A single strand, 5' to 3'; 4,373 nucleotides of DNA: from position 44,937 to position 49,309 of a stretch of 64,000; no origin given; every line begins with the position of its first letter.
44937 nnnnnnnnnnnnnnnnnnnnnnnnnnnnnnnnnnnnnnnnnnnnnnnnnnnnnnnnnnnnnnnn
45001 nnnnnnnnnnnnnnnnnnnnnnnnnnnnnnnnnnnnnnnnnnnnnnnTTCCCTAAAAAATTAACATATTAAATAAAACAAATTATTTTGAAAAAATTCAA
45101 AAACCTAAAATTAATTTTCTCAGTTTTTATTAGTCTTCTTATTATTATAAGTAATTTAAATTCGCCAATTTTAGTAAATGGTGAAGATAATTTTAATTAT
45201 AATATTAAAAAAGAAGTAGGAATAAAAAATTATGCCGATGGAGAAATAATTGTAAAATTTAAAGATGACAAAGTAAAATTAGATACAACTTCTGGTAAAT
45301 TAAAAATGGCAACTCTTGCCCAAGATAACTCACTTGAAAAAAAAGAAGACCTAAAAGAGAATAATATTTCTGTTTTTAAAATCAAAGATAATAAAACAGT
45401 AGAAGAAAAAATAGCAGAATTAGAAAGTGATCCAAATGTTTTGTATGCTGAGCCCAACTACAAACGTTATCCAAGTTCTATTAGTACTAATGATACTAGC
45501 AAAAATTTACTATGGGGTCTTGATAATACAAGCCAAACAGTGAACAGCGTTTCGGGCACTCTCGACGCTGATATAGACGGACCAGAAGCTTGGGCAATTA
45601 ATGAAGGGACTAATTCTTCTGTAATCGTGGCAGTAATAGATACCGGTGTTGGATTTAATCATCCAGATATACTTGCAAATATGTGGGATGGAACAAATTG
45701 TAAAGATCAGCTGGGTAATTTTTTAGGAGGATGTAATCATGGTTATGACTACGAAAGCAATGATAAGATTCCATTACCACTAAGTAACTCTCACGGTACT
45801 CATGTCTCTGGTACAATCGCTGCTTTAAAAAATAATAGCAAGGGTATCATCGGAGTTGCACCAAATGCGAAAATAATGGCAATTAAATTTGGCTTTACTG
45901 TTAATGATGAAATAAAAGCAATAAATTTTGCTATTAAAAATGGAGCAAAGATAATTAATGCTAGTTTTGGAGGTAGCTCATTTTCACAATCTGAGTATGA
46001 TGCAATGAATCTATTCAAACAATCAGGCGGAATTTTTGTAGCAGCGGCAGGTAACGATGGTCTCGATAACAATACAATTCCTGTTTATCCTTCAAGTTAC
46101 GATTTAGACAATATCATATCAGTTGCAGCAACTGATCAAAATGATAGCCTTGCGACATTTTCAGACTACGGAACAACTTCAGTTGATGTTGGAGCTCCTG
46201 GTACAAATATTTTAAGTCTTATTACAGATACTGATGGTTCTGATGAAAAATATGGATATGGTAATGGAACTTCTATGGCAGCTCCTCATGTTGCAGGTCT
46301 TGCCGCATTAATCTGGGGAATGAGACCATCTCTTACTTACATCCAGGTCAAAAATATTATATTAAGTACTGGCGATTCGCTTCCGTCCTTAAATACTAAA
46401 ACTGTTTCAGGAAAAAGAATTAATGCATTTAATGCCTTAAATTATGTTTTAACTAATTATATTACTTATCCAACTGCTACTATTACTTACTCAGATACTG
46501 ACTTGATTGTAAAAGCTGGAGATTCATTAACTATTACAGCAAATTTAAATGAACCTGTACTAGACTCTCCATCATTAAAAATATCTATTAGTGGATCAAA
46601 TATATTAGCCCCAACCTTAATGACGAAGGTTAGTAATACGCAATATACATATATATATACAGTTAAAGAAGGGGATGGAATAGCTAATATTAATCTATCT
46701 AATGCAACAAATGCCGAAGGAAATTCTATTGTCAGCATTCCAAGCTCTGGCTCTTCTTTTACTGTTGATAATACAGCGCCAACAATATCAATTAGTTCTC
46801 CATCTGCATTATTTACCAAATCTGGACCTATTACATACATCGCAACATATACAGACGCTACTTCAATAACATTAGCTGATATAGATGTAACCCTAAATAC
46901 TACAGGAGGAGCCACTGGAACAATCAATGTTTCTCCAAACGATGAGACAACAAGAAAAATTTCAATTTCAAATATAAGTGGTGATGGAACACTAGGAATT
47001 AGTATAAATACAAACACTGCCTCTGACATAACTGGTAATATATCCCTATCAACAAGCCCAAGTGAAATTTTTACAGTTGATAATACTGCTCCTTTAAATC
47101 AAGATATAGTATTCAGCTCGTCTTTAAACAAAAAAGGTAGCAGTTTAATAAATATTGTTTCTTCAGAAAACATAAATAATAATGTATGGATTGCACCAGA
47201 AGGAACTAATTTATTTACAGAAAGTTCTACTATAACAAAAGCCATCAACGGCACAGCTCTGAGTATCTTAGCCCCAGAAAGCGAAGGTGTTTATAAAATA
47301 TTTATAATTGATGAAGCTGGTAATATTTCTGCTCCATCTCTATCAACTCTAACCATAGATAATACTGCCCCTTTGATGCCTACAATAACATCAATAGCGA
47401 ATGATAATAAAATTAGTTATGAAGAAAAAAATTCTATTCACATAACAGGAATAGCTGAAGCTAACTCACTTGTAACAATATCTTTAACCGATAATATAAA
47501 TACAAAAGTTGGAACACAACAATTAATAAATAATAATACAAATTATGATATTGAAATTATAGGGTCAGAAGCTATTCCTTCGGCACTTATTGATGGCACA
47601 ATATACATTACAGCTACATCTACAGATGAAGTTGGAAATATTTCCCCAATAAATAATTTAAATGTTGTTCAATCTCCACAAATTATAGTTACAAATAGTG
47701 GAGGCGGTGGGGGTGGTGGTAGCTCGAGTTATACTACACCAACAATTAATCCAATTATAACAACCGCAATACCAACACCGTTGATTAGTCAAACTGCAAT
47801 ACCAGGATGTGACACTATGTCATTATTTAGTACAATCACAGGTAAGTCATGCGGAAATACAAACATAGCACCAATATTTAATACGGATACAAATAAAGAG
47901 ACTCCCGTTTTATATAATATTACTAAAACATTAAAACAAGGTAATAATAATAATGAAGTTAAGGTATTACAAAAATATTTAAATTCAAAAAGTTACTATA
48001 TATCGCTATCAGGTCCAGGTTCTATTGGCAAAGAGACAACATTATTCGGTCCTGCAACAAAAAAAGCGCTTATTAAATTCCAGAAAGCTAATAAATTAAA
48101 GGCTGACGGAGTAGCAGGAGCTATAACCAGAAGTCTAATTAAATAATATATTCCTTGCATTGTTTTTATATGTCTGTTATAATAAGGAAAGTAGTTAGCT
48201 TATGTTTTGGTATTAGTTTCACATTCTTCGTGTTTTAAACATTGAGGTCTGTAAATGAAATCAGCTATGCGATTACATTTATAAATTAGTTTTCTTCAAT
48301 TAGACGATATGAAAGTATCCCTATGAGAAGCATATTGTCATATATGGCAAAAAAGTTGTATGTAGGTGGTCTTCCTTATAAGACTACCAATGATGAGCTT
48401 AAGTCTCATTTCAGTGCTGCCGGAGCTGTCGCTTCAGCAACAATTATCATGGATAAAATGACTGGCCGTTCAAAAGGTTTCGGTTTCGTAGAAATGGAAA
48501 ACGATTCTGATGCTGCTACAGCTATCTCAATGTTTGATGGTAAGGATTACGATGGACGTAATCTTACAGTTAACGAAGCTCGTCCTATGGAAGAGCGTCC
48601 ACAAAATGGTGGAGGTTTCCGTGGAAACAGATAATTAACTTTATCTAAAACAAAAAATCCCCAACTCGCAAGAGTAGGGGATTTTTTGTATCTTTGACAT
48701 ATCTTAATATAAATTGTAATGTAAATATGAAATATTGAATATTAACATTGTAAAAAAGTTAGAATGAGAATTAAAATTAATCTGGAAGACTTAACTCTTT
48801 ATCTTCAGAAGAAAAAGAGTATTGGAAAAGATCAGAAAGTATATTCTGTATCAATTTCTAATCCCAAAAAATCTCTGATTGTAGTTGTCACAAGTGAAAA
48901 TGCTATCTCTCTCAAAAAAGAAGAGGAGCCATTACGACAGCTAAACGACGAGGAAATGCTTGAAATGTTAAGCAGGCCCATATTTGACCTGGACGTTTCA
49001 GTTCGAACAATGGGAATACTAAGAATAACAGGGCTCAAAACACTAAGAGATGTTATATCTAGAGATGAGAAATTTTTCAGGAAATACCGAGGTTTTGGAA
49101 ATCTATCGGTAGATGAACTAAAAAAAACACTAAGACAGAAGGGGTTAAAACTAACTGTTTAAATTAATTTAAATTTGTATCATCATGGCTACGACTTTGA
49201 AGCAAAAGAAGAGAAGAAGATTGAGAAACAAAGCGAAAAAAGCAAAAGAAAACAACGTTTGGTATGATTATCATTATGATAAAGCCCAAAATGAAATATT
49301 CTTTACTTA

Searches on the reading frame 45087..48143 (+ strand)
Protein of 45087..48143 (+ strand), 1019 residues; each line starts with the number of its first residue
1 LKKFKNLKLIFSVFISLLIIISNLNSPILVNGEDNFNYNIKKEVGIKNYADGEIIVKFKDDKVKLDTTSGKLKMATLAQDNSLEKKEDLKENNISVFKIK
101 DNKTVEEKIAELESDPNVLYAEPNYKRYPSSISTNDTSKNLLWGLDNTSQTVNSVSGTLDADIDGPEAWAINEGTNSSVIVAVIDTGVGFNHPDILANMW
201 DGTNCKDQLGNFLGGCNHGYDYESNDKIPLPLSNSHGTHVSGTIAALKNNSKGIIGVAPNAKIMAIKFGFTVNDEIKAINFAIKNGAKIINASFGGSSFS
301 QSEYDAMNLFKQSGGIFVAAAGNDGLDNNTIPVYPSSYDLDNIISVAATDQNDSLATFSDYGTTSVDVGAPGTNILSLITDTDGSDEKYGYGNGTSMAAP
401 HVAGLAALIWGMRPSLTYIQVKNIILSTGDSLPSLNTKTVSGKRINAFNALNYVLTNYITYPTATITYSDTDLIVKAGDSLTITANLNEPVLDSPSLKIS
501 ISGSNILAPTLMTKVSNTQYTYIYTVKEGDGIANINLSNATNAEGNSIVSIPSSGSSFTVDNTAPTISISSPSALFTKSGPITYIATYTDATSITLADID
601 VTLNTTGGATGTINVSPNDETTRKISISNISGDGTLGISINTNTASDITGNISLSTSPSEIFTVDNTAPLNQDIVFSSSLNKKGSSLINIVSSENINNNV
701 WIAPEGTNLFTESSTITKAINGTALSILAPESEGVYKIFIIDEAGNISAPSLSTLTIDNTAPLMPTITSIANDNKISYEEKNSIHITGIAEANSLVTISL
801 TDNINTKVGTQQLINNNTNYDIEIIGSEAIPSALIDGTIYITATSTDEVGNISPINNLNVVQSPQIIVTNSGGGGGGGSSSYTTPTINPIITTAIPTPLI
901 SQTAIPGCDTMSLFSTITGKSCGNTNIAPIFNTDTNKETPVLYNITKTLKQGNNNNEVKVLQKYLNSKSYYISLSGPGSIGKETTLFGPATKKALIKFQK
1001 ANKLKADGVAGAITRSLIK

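Call 9: search_protein_families(library=pfam, proteins=[window:45087-48143:+])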
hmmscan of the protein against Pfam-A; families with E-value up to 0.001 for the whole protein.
window:45087-48143:+ (1019 aa): 3 families
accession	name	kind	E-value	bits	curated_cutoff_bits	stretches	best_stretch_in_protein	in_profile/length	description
PF00082.27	Peptidase_S8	-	3.4e-54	184.5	21.8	1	177-431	2-275/288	Subtilase family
PF01471.23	PG_binding_1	-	4e-13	49.8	23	1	955-1016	2-55/57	Putative peptidoglycan binding domain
PF22148.1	Fervidolysin_NPro-like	-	5.1e-11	43.2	21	1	42-124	8-81/81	Fervidolysin N-terminal prodomain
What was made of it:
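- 45087..48146 (+): Neighbouring secreted S8 subtilase with the same C-terminal wall-binding module; part of the same accessory block. Pfam Peptidase_S8, Fervidolysin prodomain and PG_binding_1 (call 9).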

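Call 11: search_protein_families(library=ncbifam, proteins=[window:45087-48143:+])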
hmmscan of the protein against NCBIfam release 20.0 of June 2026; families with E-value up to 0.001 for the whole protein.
window:45087-48143:+ (1019 aa): 6 families
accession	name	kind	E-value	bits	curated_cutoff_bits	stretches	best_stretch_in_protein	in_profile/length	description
TIGR03921.1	T7SS_mycosin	equivalog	4.4e-43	147.7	278.75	1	167-451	5-285/353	type VII secretion-associated serine protease mycosin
NF033595.1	denti_PrtP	equivalog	1.7e-29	102.9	300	2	280-477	332-526/606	dentilisin complex serine proteinase subunit PrtP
NF049966.1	QH_SP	equivalog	6.2e-09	35.5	165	1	226-423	32-205/219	subtilisin-like serine protease QhpE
NF051851.1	AtpSerPepEprS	equivalog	5.6e-08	31.3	1700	1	308-437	218-345/988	autotransporter serine peptidase EprS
TIGR02869.1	spore_SleB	equivalog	2.6e-05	24.2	236.5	1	947-1015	5-65/201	spore cortex-lytic enzyme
NF012196.1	Ig_like_ice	domain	0.00044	20.1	50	1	742-825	5-94/108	Ig-like domain-containing protein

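Call 63: find_encoding_contigs(protein=window:45087-48143:+, flank=10000)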
Protein seq(1019 aa) (1019 aa): no gene with exactly this product is on record in the collection.

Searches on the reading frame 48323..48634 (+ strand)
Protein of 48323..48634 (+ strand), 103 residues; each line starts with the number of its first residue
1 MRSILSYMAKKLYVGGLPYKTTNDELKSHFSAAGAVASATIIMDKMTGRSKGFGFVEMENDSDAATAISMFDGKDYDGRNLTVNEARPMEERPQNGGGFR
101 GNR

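Call 9: search_protein_families(library=pfam, proteins=[window:48323-48631:+])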
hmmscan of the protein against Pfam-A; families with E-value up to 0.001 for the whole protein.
window:48323-48631:+ (103 aa): 1 family
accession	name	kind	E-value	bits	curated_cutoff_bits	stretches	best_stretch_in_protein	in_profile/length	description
PF00076.28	RRM_1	-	5.1e-22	78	20.7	1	12-81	1-69/70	RNA recognition motif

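Call 16: find_encoding_contigs(protein=window:48323-48634:+, flank=10000, max_places=10)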
Protein window:48323-48634:+ (103 aa): 3 contigs read that carry it; 3 places shown.
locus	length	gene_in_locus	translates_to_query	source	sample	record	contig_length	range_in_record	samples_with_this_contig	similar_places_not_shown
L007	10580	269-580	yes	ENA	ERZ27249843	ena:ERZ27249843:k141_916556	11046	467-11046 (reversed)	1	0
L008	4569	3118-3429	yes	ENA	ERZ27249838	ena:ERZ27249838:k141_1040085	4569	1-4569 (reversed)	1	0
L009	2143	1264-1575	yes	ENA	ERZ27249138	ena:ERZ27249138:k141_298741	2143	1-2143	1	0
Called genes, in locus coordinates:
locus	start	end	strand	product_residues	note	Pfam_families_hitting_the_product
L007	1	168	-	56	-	?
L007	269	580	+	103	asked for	PF00076:RRM_1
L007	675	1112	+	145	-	PF03118:RNA_pol_A_CTD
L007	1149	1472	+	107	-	-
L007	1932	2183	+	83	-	PF09527:ATPase_gene1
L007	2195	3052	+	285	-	PF00119:ATP-synt_A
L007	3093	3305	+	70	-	PF00137:ATP-synt_C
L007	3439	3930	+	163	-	PF00430:ATP-synt_B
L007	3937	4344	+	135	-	PF00213:OSCP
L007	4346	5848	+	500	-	PF02874:ATP-synt_ab_N, PF00006:ATP-synt_ab, PF00306:ATP-synt_ab_C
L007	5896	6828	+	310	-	PF00231:ATP-synt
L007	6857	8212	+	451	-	PF02874:ATP-synt_ab_N, PF00006:ATP-synt_ab, PF22919:ATP-synt_VA_C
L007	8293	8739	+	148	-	PF02823:ATP-synt_DE_N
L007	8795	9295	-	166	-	-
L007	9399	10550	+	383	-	PF01078:Mg_chelatase (faint), PF05496:RuvB_N, PF00004:AAA, PF07728:AAA_5, PF13173:AAA_14 (weak), PF16193:AAA_assoc_2, PF12002:MgsA_C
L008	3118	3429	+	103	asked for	PF00076:RRM_1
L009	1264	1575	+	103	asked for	PF00076:RRM_1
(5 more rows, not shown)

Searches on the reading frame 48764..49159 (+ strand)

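Call 9: search_protein_families(library=pfam, proteins=[window:48764-49159:+])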
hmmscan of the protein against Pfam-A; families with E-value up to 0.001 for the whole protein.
window:48764-49159:+ (132 aa): 1 family
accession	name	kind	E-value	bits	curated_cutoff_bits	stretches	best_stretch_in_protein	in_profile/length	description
PF03118.21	RNA_pol_A_CTD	-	1.6e-09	37.8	23.8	1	62-124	4-66/67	Bacterial RNA polymerase, alpha chain C terminal domain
